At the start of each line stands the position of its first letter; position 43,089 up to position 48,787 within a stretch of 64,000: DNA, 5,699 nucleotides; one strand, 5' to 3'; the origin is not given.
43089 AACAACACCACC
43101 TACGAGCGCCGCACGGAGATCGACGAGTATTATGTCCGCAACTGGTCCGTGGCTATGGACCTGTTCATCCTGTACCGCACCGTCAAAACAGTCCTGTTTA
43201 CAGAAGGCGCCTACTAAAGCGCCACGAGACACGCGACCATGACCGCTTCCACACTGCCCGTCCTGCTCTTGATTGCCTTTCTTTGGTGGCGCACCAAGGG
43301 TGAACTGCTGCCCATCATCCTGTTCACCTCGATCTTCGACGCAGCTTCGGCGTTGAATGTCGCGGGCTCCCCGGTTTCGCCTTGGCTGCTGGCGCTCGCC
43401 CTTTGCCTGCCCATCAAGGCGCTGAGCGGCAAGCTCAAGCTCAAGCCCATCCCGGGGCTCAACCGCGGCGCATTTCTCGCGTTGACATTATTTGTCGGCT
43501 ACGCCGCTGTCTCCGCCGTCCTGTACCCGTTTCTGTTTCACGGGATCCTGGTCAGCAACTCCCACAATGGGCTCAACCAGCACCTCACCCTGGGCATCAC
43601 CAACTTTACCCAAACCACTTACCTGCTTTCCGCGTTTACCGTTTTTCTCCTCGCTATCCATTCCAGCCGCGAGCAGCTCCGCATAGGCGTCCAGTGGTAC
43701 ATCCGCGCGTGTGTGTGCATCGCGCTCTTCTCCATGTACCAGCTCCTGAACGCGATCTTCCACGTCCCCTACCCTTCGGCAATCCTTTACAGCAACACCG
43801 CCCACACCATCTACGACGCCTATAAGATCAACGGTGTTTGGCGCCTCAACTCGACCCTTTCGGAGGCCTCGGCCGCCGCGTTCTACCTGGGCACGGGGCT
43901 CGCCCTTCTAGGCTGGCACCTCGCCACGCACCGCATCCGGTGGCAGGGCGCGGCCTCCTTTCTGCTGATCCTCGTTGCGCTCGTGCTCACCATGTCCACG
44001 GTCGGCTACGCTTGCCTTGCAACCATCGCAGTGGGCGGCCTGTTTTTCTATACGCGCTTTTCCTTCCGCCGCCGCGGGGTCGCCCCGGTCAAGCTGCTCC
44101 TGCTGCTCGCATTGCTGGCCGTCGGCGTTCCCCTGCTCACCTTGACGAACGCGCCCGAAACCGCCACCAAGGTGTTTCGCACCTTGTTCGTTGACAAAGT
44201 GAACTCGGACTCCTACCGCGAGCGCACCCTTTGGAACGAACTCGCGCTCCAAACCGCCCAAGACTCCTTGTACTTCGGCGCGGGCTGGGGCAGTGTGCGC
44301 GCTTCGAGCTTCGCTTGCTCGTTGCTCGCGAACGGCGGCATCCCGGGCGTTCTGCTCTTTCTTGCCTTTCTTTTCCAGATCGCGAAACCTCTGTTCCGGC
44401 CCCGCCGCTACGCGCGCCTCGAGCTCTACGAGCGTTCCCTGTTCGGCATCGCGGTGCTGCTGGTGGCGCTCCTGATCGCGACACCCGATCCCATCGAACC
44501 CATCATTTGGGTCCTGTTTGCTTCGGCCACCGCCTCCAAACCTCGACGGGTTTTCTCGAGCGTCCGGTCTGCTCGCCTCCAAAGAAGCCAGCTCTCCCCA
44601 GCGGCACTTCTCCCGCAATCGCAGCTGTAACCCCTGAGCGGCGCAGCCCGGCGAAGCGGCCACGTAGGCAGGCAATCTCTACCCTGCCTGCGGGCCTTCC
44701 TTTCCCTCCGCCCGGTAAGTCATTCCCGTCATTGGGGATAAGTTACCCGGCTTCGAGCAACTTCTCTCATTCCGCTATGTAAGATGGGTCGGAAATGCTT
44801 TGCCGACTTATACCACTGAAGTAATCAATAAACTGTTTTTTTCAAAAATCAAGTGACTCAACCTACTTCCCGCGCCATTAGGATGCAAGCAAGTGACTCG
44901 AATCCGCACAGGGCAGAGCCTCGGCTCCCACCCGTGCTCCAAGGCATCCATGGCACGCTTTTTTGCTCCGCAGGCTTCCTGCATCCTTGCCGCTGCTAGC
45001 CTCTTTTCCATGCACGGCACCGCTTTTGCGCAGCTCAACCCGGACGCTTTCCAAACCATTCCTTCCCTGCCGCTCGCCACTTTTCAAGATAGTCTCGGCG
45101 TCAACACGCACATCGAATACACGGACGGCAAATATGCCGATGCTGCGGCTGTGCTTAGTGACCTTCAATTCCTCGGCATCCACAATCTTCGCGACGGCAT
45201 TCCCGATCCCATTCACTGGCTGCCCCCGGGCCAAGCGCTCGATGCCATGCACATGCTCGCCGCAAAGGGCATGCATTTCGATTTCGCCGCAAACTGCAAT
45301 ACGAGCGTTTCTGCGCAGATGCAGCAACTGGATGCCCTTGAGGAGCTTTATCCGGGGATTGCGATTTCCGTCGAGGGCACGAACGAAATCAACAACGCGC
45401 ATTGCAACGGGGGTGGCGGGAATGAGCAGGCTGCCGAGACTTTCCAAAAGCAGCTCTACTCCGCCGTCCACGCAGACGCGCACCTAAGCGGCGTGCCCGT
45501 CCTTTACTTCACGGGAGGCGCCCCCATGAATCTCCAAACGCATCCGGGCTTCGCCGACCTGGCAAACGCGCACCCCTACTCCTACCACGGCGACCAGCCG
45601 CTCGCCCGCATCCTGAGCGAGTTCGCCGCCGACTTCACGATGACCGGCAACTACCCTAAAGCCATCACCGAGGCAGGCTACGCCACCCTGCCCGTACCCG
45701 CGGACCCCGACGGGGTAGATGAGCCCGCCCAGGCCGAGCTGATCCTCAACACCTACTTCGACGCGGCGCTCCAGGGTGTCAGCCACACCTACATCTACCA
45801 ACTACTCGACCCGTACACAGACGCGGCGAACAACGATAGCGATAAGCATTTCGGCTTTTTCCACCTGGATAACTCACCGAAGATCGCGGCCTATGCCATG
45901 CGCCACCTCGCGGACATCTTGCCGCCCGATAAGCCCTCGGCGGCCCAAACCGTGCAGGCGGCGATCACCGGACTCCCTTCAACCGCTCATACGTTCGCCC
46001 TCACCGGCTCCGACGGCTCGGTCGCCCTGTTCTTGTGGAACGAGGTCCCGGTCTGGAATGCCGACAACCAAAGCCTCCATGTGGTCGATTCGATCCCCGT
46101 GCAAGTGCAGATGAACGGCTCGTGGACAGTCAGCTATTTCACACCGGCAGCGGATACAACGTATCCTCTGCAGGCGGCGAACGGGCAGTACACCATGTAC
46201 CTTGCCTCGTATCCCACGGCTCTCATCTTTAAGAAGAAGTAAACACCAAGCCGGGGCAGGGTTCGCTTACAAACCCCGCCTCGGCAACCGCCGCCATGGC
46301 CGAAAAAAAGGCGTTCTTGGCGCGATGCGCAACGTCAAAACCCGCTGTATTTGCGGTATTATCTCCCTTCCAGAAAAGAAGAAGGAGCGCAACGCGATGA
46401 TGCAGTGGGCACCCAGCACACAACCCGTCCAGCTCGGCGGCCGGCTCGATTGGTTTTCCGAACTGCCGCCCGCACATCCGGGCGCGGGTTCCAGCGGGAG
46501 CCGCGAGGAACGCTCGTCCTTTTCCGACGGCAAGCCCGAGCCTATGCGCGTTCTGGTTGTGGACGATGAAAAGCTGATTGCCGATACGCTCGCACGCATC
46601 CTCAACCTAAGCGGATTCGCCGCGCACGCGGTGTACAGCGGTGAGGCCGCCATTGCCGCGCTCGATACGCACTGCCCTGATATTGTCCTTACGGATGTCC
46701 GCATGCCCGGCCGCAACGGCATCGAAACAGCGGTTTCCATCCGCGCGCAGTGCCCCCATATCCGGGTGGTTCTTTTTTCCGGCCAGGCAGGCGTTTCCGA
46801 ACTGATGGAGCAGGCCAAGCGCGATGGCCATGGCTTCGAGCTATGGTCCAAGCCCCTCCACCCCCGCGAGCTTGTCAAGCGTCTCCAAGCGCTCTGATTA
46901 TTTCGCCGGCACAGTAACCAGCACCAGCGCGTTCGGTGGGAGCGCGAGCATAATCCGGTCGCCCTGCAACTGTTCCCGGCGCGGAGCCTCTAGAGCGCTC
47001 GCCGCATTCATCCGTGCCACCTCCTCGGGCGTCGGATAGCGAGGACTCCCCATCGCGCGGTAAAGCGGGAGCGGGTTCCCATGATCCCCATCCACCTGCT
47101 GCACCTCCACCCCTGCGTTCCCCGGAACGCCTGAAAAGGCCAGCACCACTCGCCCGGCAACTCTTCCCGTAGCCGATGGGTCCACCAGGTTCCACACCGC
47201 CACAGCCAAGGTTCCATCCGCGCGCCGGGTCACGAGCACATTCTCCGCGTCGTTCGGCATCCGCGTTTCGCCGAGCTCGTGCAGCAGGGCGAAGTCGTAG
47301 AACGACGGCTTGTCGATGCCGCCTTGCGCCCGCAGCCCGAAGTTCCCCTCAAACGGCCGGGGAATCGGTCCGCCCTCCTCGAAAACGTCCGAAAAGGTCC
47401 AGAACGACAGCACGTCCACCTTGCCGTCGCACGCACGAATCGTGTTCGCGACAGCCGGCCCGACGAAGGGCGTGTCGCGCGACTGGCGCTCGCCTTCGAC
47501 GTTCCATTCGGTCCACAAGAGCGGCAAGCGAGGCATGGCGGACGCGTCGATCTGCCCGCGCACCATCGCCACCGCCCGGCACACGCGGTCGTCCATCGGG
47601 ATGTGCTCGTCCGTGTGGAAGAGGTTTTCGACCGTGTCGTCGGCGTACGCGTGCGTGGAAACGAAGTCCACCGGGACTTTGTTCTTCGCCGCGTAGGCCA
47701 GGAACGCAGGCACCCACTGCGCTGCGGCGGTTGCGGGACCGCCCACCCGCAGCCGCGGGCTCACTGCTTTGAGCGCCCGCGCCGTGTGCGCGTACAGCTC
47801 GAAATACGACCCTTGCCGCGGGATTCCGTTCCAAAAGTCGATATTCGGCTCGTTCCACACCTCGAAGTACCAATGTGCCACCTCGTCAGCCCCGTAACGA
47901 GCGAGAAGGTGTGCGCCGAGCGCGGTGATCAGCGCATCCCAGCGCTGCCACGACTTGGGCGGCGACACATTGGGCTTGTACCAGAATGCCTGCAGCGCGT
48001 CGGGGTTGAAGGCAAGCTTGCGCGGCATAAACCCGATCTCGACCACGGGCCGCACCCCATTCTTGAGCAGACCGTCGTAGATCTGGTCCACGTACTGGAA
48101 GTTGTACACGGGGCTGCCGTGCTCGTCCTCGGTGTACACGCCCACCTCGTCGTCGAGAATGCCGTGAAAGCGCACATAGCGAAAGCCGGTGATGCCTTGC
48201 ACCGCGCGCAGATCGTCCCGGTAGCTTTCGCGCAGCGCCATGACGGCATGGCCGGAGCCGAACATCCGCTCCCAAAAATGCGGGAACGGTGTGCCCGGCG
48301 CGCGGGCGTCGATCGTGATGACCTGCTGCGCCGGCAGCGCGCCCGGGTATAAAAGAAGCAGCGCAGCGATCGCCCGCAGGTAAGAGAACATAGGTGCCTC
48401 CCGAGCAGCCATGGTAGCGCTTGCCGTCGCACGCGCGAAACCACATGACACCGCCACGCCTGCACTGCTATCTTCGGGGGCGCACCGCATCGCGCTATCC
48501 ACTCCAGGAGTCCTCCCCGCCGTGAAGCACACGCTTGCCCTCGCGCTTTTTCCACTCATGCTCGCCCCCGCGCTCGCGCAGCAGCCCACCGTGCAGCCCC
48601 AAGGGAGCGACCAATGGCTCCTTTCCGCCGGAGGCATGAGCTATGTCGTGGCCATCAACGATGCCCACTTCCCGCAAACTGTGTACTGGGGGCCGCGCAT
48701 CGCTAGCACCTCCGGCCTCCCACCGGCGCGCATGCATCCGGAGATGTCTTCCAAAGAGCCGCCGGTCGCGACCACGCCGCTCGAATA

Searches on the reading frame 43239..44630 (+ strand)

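Call 55: search_protein_families(library=pfam, proteins=[window:43239-44630:+], max_evalue=0.00001)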
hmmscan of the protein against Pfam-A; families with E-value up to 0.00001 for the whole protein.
window:43239-44630:+ (463 aa): 0 families

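Call 77: search_protein_families(library=pfam, proteins=[window:43239-44630:+], max_evalue=0.01)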
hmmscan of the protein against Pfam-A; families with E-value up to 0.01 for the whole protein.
window:43239-44630:+ (463 aa): 1 family
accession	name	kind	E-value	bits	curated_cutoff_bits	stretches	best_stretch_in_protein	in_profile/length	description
PF04932.20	Wzy_C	-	8.8e-05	22.8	31.7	1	240-361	2-135/149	O-Antigen ligase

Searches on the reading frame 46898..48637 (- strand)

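Call 55: search_protein_families(library=pfam, proteins=[window:46898-48637:-], max_evalue=0.00001)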
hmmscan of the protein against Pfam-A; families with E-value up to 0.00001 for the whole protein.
window:46898-48637:- (579 aa): 1 family
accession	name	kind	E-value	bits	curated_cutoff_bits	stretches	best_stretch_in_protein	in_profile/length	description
PF01229.23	Glyco_hydro_39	-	8.9e-99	331.9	26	1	107-554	3-464/472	Glycosyl hydrolases family 39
